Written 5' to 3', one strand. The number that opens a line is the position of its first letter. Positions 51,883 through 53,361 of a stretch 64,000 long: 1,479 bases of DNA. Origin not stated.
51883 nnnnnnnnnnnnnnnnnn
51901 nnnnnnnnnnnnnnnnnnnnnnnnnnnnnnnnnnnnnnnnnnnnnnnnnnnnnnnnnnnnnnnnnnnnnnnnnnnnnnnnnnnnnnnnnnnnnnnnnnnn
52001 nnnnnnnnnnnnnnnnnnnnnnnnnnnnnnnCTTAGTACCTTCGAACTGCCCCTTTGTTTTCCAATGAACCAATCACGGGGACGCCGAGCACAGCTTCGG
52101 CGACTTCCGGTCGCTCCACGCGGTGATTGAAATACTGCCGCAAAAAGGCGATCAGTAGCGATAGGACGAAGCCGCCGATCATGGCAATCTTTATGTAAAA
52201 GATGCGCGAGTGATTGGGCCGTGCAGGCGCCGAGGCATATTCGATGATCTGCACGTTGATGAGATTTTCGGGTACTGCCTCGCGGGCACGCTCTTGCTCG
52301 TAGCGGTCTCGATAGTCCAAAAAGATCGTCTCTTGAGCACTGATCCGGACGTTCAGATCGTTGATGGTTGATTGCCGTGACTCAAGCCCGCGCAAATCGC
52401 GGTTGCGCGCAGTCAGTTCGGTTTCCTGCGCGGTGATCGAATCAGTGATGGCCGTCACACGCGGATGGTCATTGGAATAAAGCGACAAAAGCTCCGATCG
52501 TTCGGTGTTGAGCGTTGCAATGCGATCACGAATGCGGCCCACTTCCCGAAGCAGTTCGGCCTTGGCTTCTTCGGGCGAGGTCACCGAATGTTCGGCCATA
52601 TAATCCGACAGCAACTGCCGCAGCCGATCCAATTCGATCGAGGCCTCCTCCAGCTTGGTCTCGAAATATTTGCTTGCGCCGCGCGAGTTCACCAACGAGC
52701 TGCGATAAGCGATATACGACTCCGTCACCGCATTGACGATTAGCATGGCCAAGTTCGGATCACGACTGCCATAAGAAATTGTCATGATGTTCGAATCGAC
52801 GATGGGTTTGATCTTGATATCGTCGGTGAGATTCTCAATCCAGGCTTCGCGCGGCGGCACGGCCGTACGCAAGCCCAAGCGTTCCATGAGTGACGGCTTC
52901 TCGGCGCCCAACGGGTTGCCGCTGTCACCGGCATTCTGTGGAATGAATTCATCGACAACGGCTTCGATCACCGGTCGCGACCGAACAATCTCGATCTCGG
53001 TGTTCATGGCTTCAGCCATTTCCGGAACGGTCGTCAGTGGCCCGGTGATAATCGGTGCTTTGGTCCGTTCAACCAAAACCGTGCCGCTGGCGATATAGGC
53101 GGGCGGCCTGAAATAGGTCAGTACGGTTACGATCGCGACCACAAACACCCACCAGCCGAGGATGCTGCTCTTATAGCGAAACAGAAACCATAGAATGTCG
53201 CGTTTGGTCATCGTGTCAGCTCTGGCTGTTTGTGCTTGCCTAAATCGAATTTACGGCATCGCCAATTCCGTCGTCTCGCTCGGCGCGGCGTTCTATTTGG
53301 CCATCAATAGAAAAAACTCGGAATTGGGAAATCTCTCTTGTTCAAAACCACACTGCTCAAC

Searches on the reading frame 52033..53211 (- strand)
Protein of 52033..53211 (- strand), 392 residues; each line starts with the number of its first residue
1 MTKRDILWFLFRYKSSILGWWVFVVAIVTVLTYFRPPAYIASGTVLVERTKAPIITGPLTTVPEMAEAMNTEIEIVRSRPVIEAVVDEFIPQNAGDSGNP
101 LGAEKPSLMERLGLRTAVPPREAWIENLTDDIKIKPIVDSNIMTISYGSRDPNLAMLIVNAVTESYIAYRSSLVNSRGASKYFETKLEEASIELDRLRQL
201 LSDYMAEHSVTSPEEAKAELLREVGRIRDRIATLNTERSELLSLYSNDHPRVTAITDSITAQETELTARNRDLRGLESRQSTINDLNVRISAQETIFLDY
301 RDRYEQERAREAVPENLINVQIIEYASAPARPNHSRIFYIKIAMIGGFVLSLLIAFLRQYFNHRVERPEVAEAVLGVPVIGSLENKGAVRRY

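Call 3: search_protein_families(library=pfam, proteins=[window:52033-53211:-], max_evalue=0.01)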
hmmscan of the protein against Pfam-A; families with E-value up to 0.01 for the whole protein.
window:52033-53211:- (392 aa): 2 families
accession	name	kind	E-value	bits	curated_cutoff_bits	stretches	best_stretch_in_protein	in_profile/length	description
PF02706.20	Wzz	-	2.4e-05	25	25.5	1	6-88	8-90/91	Chain length determinant protein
PF13097.11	CENP-U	-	0.0042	17.5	21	1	278-320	104-146/181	CENP-A nucleosome associated complex (NAC) subunit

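Call 4: search_protein_families(library=ncbifam, proteins=[window:52033-53211:-], max_evalue=0.01)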
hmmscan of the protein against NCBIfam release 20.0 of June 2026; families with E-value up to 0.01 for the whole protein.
window:52033-53211:- (392 aa): 9 families
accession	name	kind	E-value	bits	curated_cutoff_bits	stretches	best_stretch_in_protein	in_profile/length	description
TIGR03017.1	EpsF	equivalog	1.4e-25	89.9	422.75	2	6-215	6-208/444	chain length determinant protein EpsF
TIGR03007.1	pepcterm_ChnLen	equivalog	2.4e-18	65.6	278.85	3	121-240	102-222/498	XrtA system polysaccharide chain length determinant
NF008568.0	PRK11519.1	equivalog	2.5e-14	52.4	1068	1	125-381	211-468/720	tyrosine-protein kinase Wzc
NF007350.0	PRK09841.1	equivalog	3.8e-14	51.8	1248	1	139-381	226-468/726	tyrosine-protein kinase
TIGR01005.1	eps_transp_fam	subfamily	5.1e-13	48.1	411.7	2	10-202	13-214/754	exopolysaccharide transport protein family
TIGR01006.1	polys_exp_MPA1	subfamily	1.4e-09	37.7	296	1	318-385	155-223/226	CspC family polysaccharide chain length determinant protein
TIGR01010.1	BexC_CtrB_KpsE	subfamily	5.5e-06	25.7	437.5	1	140-284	130-277/362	polysaccharide export inner-membrane protein, BexC/CtrB/KpsE family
TIGR02168.1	SMC_prok_B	equivalog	0.0066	14.2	567.35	1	165-310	673-820/1181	chromosome segregation protein SMC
NF041034.1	Rad50_Sulf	equivalog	0.0095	13.8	1000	0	186-291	518-621/872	DNA double-strand break repair ATPase Rad50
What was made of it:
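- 52033..53211 (-): Partner polysaccharide co-polymerase (Wzz/PCP-2 type, 392 residues, no kinase domain). Transmembrane segments lie at ~13-35 and ~335-360, followed by a 35-residue cytoplasmic tail (...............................). Pfam Wzz and NCBIfam EpsF/Wzc partial hits (calls 3, 4).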

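Call 15: list_cluster_members(proteins=[P0001, window:52033-53211:-, window:56017-57198:-])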
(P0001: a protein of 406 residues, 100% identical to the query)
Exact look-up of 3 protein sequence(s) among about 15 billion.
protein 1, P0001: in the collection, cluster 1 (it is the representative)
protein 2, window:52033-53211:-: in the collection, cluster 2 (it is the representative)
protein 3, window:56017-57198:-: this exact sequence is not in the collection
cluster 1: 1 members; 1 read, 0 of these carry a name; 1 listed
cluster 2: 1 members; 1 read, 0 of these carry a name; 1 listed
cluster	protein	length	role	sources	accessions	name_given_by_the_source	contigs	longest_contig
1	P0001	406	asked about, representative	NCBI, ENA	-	-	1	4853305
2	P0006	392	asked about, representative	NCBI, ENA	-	-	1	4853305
